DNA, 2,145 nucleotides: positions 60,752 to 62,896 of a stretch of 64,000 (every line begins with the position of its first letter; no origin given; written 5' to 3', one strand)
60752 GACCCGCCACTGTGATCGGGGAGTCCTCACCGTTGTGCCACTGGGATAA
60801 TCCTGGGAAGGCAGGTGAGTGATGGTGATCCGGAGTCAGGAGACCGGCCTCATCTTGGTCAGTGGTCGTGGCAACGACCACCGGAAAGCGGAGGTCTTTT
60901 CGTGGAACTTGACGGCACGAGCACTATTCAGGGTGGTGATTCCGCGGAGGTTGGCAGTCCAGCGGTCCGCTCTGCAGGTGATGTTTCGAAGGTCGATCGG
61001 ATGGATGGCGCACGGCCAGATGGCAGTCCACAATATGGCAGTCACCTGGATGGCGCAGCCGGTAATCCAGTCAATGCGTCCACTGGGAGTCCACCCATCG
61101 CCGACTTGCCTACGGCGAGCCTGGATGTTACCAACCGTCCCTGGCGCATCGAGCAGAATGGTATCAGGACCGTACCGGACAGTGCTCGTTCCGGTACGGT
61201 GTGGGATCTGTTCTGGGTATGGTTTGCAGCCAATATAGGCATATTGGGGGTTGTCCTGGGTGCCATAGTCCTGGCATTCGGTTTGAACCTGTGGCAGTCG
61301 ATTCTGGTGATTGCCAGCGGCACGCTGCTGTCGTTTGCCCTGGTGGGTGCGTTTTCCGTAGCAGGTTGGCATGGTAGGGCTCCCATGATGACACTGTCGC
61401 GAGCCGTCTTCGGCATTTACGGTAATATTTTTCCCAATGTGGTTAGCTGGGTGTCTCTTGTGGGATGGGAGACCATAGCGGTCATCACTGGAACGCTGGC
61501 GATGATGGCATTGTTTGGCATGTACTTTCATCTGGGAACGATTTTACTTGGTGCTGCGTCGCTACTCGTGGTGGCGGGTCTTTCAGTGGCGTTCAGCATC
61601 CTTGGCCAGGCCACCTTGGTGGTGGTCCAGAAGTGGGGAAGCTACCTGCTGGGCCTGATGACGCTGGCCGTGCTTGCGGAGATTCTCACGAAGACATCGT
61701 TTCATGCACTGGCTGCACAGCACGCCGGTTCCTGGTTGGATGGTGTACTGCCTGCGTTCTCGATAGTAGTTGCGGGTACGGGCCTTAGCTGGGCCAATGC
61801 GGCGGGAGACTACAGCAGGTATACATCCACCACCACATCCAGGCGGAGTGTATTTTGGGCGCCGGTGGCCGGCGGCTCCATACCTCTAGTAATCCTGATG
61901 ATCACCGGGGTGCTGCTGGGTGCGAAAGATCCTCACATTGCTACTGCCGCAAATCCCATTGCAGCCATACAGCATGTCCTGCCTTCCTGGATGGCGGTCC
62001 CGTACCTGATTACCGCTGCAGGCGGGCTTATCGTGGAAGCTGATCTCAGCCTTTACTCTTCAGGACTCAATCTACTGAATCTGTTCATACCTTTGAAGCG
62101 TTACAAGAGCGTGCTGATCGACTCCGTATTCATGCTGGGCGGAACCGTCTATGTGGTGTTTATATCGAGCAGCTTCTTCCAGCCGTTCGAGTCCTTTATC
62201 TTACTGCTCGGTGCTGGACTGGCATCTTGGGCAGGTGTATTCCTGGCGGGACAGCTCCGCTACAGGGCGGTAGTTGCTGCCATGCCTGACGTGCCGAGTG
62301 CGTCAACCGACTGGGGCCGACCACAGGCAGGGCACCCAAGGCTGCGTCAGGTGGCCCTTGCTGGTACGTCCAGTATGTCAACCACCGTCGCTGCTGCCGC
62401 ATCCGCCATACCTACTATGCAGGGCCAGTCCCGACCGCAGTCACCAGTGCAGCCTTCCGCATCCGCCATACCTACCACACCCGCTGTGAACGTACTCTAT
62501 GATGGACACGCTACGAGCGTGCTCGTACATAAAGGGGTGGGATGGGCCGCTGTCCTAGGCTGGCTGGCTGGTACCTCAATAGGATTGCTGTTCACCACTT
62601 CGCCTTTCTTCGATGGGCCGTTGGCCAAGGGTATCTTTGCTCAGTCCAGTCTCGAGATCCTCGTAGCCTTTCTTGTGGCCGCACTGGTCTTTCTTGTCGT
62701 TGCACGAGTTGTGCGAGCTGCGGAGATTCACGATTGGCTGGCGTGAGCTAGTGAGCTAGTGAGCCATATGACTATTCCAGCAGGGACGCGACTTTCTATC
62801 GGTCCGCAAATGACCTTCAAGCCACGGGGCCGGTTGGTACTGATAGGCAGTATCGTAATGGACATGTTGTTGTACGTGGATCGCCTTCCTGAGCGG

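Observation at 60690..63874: Cobalamin riboswitch controlling an NCS1 permease plus PfkB-type kinase: candidate undescribed B12-precursor salvage module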

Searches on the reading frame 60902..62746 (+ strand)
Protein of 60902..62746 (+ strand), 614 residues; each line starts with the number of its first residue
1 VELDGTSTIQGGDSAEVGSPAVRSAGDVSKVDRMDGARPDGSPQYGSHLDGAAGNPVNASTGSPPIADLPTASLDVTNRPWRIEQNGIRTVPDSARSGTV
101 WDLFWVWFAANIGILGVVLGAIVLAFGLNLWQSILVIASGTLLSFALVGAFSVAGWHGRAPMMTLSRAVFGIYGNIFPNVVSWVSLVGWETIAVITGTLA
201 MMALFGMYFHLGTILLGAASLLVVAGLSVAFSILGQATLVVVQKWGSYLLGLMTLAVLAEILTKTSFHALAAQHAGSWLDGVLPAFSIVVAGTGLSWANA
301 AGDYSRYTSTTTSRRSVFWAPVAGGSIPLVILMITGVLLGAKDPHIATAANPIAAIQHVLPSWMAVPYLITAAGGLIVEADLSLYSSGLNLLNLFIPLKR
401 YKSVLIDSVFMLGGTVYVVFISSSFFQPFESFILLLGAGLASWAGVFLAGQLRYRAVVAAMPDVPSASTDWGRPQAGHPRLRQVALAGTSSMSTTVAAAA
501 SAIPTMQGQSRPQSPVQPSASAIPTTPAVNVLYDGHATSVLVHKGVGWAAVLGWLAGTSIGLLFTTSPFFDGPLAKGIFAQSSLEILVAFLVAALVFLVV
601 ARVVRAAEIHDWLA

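Call 4: search_protein_families(library=pfam, proteins=[window:60902-62746:+], max_evalue=0.01)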
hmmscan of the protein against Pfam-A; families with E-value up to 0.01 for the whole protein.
window:60902-62746:+ (614 aa): 1 family
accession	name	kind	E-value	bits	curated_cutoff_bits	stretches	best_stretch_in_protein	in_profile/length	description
PF02133.21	Transp_cyt_pur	-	4.7e-43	148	23.5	1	90-458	1-377/440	Permease for cytosine/purines, uracil, thiamine, allantoin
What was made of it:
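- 60902..62746 (+): NCS1-family permease of 614 aa. It has a variable N-terminal extension of about 77 aa and a low-complexity insertion at about aa 455-545. PF02133 scores 148 bits (call 4).
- On NCS1 nucleobase:cation symporters: PF02133 scores 148 bits, covering residues 90-458 (call 4).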

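Call 5: search_protein_families(library=ncbifam, proteins=[window:60902-62746:+], max_evalue=0.01)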
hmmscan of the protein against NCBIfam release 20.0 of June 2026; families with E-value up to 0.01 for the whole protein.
window:60902-62746:+ (614 aa): 2 families
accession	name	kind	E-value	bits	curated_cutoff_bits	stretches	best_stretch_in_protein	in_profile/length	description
TIGR00800.1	ncs1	subfamily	4e-25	88.4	353.1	1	87-451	3-385/447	NCS1 family nucleobase:cation symporter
TIGR02358.1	thia_cytX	hypoth_equivalog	1e-22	80.9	309.85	1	101-449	1-324/386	putative hydroxymethylpyrimidine transporter CytX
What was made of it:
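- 60902..62746 (+): It lies below the cut-offs of TIGR00800 and CytX (call 5).
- Closest known: cytX-thiD style vitamin-precursor salvage. Different: The CytX model scores 80.9 bits against a cut-off of 309.85 (call 5).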

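Call 8: find_homologous_proteins(query=window:60902-62746:+, max_evalue=1e-10)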
Query window:60902-62746:+ (614 aa): 253 proteins with E <= 1e-10 among 8000 candidates; the best 120 are listed.
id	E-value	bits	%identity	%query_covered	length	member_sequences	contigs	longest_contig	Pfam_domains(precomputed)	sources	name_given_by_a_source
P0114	0.0e+0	1077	86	99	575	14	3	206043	PF02133.22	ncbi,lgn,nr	ncbi:MAG: cytosine permease [Actinobacteria bacterium]|nr:cytosine permease [Actinomycetota bacteriu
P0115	5.1e-248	843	78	74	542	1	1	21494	PF02133.22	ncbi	ncbi:MAG: purine-cytosine permease family protein [Acidimicrobiales bacterium]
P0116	1.4e-217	742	76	65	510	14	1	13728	PF02133.22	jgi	-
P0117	8.6e-212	723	66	86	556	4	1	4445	PF02133.22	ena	-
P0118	1.8e-211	722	76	63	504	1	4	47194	PF02133.22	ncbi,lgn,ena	-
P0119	4.0e-162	559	53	85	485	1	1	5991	PF02133.22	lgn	-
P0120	6.3e-159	549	61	61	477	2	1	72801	PF02133.22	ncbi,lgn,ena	-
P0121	1.5e-158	548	59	63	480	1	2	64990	PF02133.22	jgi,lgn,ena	-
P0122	1.4e-157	544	61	62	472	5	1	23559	PF02133.22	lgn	-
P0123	2.4e-157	544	60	63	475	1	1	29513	PF02133.22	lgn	-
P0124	1.6e-156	541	58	66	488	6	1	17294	PF02133.22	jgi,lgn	-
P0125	1.1e-155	538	61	62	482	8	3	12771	PF02133.22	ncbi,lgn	-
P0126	2.8e-155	537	61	62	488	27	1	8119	PF02133.22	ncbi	-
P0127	4.5e-153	529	61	62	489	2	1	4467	PF02133.22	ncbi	ncbi:MAG: purine-cytosine permease family protein [Candidatus Limnocylindrales bacterium]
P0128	1.5e-152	528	59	63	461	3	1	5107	PF02133.22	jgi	jgi:purine-cytosine permease-like protein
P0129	1.9e-152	527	60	64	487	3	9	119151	PF02133.22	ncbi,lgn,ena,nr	ncbi:MAG: cytosine permease [Thermaerobacter sp.]|nr:cytosine permease [Thermaerobacter sp.]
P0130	2.9e-152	527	58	63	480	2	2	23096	PF02133.22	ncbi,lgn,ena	-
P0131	6.1e-152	526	60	63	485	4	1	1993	PF02133.22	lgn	-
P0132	9.3e-152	525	61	63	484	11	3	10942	PF02133.22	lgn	-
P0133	3.9e-150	520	51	86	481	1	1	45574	PF02133.22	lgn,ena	-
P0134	7.6e-150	519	61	62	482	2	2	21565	PF02133.22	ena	-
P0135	2.2e-149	517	60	62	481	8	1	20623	PF02133.22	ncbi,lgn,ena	-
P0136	7.3e-149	516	58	62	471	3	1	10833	PF02133.22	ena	-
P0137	1.9e-148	514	58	62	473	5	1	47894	PF02133.22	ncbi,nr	ncbi:thiamine permease [Sulfobacillus sp. hq2]|nr:thiamine permease [Sulfobacillus sp. hq2]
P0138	1.1e-146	508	58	63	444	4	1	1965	PF02133.22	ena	-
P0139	2.9e-145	504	57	63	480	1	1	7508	PF02133.22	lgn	-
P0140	3.8e-145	503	49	86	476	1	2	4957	PF02133.22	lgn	-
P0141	6.0e-144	499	58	63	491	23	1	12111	PF02133.22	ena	-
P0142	1.0e-142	495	55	65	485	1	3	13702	PF02133.22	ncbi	ncbi:MAG: purine-cytosine permease family protein [Candidatus Dormibacteria bacterium]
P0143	1.2e-142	495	58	62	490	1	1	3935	PF02133.22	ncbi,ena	-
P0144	1.1e-141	492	57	63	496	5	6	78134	PF02133.22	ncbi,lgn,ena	-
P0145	1.5e-141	491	56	63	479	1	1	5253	PF02133.22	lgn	-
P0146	2.2e-141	491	55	63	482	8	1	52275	PF02133.22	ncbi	-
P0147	3.8e-141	490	54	64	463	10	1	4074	PF02133.22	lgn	-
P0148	1.3e-138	482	56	61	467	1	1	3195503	PF02133.22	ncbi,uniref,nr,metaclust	ncbi:purine-cytosine permease family protein [Sulfobacillus thermosulfidooxidans]|uniref:purine-cyto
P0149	3.6e-138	480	58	58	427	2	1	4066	PF02133.22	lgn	-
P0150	2.0e-136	474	56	66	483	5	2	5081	PF02133.22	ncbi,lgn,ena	-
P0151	3.6e-136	474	59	61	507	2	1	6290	PF02133.22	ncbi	-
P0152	7.4e-133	463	56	62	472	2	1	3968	PF02133.22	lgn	-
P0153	5.2e-130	453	48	85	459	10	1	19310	PF02133.22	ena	-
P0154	3.3e-129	451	52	70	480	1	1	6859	PF02133.22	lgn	-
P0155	2.0e-122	428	52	63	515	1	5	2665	PF02133.22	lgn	-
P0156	2.9e-122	428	50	64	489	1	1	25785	PF02133.22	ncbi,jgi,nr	ncbi:hypothetical protein D2Q93_11135 [Alicyclobacillaceae bacterium I2511]|jgi:purine-cytosine perm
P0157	6.4e-122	427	52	62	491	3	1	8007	PF02133.22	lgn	-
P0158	1.6e-121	425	54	62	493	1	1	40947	PF02133.22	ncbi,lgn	-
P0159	6.2e-121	423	51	62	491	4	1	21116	PF02133.22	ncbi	-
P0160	1.6e-120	422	51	62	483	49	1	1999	PF02133.22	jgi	-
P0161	6.9e-120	420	53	61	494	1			PF02133.22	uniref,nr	uniref:Allantoin permease n=1 Tax=Thermogemmatispora argillosa TaxID=2045280 RepID=A0A455SXH5_9CHLR|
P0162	1.1e-119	419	50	62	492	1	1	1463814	PF02133.22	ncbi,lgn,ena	-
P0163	1.3e-119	419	55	61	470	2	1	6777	PF02133.22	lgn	-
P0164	1.5e-119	419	47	66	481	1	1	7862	PF02133.22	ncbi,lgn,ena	-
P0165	1.3e-118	416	50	61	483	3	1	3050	PF02133.22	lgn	-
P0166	1.6e-118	415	53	61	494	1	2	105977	PF02133.22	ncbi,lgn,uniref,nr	ncbi:purine-cytosine permease family protein [Thermogemmatispora sp.]|uniref:purine-cytosine permeas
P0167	3.3e-118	414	49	64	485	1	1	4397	PF02133.22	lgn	-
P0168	4.5e-118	414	50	62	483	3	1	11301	PF02133.22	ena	-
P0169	7.9e-118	413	49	64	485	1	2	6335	PF02133.22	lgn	-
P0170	1.4e-117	412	50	64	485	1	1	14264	PF02133.22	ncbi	-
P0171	1.7e-117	412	50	62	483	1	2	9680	PF02133.22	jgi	jgi:NCS1 family nucleobase:cation symporter-1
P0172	2.9e-117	411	50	61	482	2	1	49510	PF02133.22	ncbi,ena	-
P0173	4.1e-117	411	52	61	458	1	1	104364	PF02133.22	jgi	jgi:nucleobase:cation symporter-1, NCS1 family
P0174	9.4e-117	410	51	62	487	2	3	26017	PF02133.22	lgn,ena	-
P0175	1.3e-116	409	50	62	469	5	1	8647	PF02133.22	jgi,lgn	-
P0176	2.2e-116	408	50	61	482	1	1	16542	PF02133.22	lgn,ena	-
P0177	6.7e-116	407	47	64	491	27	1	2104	PF02133.22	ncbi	-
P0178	2.2e-115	405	49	64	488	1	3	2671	PF02133.22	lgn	-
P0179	2.6e-115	405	50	62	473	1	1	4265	PF02133.22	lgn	-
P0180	3.0e-115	405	49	62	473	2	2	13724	PF02133.22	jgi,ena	-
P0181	4.0e-115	404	52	62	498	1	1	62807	PF02133.22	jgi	jgi:NCS1 family nucleobase:cation symporter-1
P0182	4.2e-115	404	49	70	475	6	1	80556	PF02133.22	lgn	-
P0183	4.4e-115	404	50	62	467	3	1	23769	PF02133.22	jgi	jgi:NCS1 family nucleobase:cation symporter-1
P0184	9.3e-115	403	53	60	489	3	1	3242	PF02133.22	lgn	-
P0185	1.2e-114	403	51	62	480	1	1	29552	PF02133.22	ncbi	-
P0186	6.7e-114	400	49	64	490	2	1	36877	PF02133.22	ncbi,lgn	-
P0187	2.1e-113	398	49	62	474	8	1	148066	PF02133.22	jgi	jgi:NCS1 family nucleobase:cation symporter-1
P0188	2.7e-113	398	51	62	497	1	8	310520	PF02133.22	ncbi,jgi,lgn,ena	jgi:purine-cytosine permease-like protein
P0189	4.0e-113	398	50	62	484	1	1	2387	PF02133.22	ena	-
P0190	4.9e-113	397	48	64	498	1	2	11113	PF02133.22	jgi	jgi:NCS1 family nucleobase:cation symporter-1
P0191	6.6e-113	397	47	65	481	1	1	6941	PF02133.22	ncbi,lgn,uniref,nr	ncbi:purine-cytosine permease family protein [Sulfoacidibacillus ferrooxidans]|uniref:Allantoin perm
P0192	9.4e-113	396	50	60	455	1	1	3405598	PF02133.22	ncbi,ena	-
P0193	1.1e-112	396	48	64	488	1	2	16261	PF02133.22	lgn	-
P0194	1.1e-112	396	48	62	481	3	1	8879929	PF02133.22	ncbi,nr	ncbi:allantoin permease [Ktedonobacteria bacterium brp13]|nr:allantoin permease [Ktedonobacteria bac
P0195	1.1e-112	396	49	62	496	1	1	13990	PF02133.22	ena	-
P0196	1.8e-112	395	48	62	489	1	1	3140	PF02133.22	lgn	-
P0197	3.3e-112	394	50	62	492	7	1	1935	PF02133.22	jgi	jgi:purine-cytosine permease-like protein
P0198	4.6e-112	394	49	62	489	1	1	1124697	PF02133.22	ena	-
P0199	6.7e-112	393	50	62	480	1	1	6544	PF02133.22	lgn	-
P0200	7.9e-112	393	49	62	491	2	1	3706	PF02133.22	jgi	jgi:NCS1 family nucleobase:cation symporter-1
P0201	8.7e-112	393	47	64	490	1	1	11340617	PF02133.22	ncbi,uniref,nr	ncbi:cytosine permease [Ktedonosporobacter rubrisoli]|uniref:Cytosine permease n=1 Tax=Ktedonosporob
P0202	9.6e-112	393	49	62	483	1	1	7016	PF02133.22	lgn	-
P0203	1.1e-111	393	49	63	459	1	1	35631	PF02133.22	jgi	jgi:nucleobase:cation symporter-1, NCS1 family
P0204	3.4e-111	391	42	85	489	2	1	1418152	PF02133.22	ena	-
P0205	3.6e-111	391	48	62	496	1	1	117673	PF02133.22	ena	-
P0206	4.0e-111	391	48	63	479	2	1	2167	PF02133.22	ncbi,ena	-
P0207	4.5e-111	391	50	62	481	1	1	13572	PF02133.22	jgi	jgi:purine-cytosine permease-like protein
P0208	4.5e-111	391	48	62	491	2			PF02133.22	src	-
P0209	5.7e-111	390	49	62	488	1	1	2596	PF02133.22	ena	-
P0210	6.3e-111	390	47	62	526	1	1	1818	PF02133.22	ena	-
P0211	1.1e-110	390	50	62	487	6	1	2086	PF02133.22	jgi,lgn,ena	-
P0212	1.1e-110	389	48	62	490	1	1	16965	PF02133.22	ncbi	ncbi:MAG: purine-cytosine permease family protein [Ktedonobacterales bacterium]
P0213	1.2e-110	389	49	62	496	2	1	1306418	PF02133.22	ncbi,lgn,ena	-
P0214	1.4e-110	389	47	64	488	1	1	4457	PF02133.22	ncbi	ncbi:MAG: purine-cytosine permease family protein [Ktedonobacteraceae bacterium]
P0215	1.6e-110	389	48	62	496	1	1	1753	PF02133.22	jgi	jgi:nucleobase:cation symporter-1, NCS1 family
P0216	2.3e-110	388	51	62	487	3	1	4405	PF02133.22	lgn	-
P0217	3.2e-110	388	48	62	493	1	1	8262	PF02133.22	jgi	jgi:nucleobase:cation symporter-1, NCS1 family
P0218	4.3e-110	388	48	61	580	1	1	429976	PF02133.22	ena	-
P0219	4.7e-110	387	48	63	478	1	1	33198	PF02133.22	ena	-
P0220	5.3e-110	387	47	65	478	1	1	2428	PF02133.22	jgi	-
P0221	1.5e-109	386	49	62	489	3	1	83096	PF02133.22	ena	-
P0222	3.9e-109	384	48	62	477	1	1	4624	PF02133.22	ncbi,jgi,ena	jgi:purine-cytosine permease-like protein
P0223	4.2e-109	384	48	62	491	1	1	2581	PF02133.22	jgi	jgi:nucleobase:cation symporter-1, NCS1 family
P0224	6.2e-109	384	47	62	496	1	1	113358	PF02133.22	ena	-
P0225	7.8e-109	383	49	62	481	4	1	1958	PF02133.22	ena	-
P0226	8.4e-109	383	48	61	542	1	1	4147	PF02133.22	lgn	-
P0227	1.2e-108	383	49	62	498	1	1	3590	PF02133.22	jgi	jgi:purine-cytosine permease-like protein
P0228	1.3e-108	383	48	62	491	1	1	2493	PF02133.22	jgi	jgi:nucleobase:cation symporter-1, NCS1 family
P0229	3.4e-108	381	48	62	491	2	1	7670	PF02133.22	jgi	jgi:nucleobase:cation symporter-1, NCS1 family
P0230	1.9e-107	379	48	62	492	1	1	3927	PF02133.22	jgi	jgi:purine-cytosine permease-like protein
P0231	5.1e-107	377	49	62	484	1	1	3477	PF02133.22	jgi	jgi:nucleobase:cation symporter-1, NCS1 family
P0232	5.2e-107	377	48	62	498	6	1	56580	PF02133.22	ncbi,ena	-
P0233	5.3e-107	377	49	62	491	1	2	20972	PF02133.22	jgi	jgi:nucleobase:cation symporter-1, NCS1 family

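Call 14: find_related_loci(query=A1, collection=genome_contigs, flank=5000)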
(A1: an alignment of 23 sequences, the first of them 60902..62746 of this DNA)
Query A1 (614 aa) in genome_contigs; peptide patterns used: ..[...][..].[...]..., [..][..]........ (x = any residue, [..] = any of these).
151 stretches matched a pattern; 132 encode a relative of the query (tblastn E <= 1e-3); the best 80 are kept; 80 distinct loci.
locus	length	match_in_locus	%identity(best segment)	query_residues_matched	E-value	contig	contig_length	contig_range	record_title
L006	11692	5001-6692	86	1-606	0e+0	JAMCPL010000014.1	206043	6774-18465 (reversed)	MAG: Actinomycetota bacterium isolate FK_Sedi_A_Bin.79 NODE_43_length_206043_cov_46.9511, whole genome shotgun sequence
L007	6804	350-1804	76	55-597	0e+0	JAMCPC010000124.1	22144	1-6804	MAG: Actinomycetota bacterium isolate FK_Sedi_A_Bin.95 NODE_5172_length_22144_cov_50.6585, whole genome shotgun sequence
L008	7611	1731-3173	76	68-611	0e+0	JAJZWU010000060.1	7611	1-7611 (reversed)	MAG: Actinomycetes bacterium isolate TL1-2.bin40 NODE_10727_length_7611_cov_2.10128, whole genome shotgun sequence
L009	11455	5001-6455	76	55-597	4e-179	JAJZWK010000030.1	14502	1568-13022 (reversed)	MAG: Actinomycetes bacterium isolate TL1-1.bin58 NODE_3020_length_14502_cov_3.023443, whole genome shotgun sequence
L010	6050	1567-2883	58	78-590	2e-147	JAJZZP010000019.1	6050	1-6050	MAG: Bacillota bacterium isolate TL2-1.bin36 NODE_7389_length_6050_cov_3.574033, whole genome shotgun sequence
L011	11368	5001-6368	61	78-604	2e-146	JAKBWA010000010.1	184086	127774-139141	MAG: Bacillota bacterium isolate TL1-4.bin53 NODE_17_length_184086_cov_51.856229, whole genome shotgun sequence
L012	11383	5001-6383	61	78-611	7e-146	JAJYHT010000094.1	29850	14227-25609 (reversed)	MAG: Bacillota bacterium isolate DBS1-3.bin87 NODE_2518_length_29850_cov_2.14743, whole genome shotgun sequence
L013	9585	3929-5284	58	78-603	1e-145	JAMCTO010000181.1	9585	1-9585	MAG: Bacillota bacterium isolate FK_Sedi_A_Bin.158 NODE_19208_length_9585_cov_1.88771, whole genome shotgun sequence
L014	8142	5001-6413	61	75-611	1e-141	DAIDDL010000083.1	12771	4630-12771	MAG TPA_asm: Sulfobacillus sp. isolate clean5091 NODE_83_length_12771_cov_73.704033, whole genome shotgun sequence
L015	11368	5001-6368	61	78-604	6e-141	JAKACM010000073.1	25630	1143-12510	MAG: Bacillota bacterium isolate WH4.bin11 NODE_1452_length_25630_cov_9.420578, whole genome shotgun sequence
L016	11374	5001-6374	60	77-600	2e-140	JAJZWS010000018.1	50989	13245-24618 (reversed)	MAG: Bacillota bacterium isolate TL1-2.bin2 NODE_518_length_50989_cov_8.54612, whole genome shotgun sequence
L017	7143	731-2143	61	75-611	4e-140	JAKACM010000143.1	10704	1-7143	MAG: Bacillota bacterium isolate WH4.bin11 NODE_5571_length_10704_cov_4.762220, whole genome shotgun sequence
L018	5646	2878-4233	59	78-603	2e-140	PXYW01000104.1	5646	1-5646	MAG: Sulfobacillus benefaciens isolate AMDSBA4 AMDSBA4_104, whole genome shotgun sequence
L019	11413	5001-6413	60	75-611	5e-139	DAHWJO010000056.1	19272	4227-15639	MAG TPA_asm: Sulfobacillus sp. isolate clean1957 NODE_56_length_19272_cov_12.551341, whole genome shotgun sequence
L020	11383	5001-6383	49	77-610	1e-138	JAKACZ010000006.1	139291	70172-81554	MAG: Bacillota bacterium isolate WH4.bin36 NODE_48_length_139291_cov_45.363341, whole genome shotgun sequence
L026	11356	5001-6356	50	78-597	3e-116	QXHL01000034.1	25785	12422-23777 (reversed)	Alicyclobacillaceae bacterium I2511 NODE_34_length_25785_cov_7.62858, whole genome shotgun sequence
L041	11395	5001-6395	51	54-597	1e-98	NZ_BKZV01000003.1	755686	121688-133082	Thermogemmatispora aurantia strain A1-2 sequence03, whole genome shotgun sequence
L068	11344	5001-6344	44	77-599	4e-85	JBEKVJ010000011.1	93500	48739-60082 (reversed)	MAG: Acidimicrobiales bacterium isolate SPRUCE 601 SPRUCE_601_11, whole genome shotgun sequence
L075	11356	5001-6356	41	77-597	8e-84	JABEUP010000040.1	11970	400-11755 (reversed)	MAG: Acidimicrobiaceae bacterium isolate MAG 6 k99_288958, whole genome shotgun sequence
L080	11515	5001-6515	39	32-602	8e-81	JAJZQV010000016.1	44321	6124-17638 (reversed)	MAG: Actinomycetes bacterium isolate SKS1.bin60 NODE_1403_length_44321_cov_2.381658, whole genome shotgun sequence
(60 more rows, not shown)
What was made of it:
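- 60902..62746 (+): Homologues are 86-37% identical in 80 genomes (calls 8 and 14).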

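Call 40: search_protein_families(library=ncbifam, proteins=[L041:3961-5013:+, L068:4845-6416:+, L026:4971-6446:+], max_evalue=0.00001)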
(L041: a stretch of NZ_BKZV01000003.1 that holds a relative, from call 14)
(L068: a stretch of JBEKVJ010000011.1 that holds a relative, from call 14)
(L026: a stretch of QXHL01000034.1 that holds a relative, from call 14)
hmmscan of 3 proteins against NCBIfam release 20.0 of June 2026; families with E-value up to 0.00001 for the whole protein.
L041:3961-5013:+ (350 aa): 2 families
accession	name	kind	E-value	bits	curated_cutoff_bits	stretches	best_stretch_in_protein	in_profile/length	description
TIGR02662.1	dinitro_DRAG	equivalog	1.5e-22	80.2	337.05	1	17-213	3-189/287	ADP-ribosyl-[dinitrogen reductase] hydrolase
NF041672.1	ADPriboarghdlase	equivalog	6.5e-20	71.2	490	1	8-206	59-250/361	ADP-ribosylarginine hydrolase Tri1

L068:4845-6416:+ (523 aa): 3 families
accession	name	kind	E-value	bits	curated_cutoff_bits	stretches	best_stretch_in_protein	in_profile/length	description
TIGR00800.1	ncs1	subfamily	8.9e-28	97.2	353.1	1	62-436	2-394/447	NCS1 family nucleobase:cation symporter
TIGR02358.1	thia_cytX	hypoth_equivalog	4.6e-26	91.9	309.85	1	78-460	2-351/386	putative hydroxymethylpyrimidine transporter CytX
NF008241.0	PRK11017.1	equivalog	3.9e-12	45.6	326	1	65-466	10-381/416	cytosine permease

L026:4971-6446:+ (491 aa): 2 families
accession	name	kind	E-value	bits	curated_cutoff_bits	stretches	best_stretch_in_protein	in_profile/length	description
TIGR00800.1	ncs1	subfamily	1.8e-24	86.3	353.1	1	20-428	3-432/447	NCS1 family nucleobase:cation symporter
TIGR02358.1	thia_cytX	hypoth_equivalog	7.9e-22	78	309.85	1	35-402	2-335/386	putative hydroxymethylpyrimidine transporter CytX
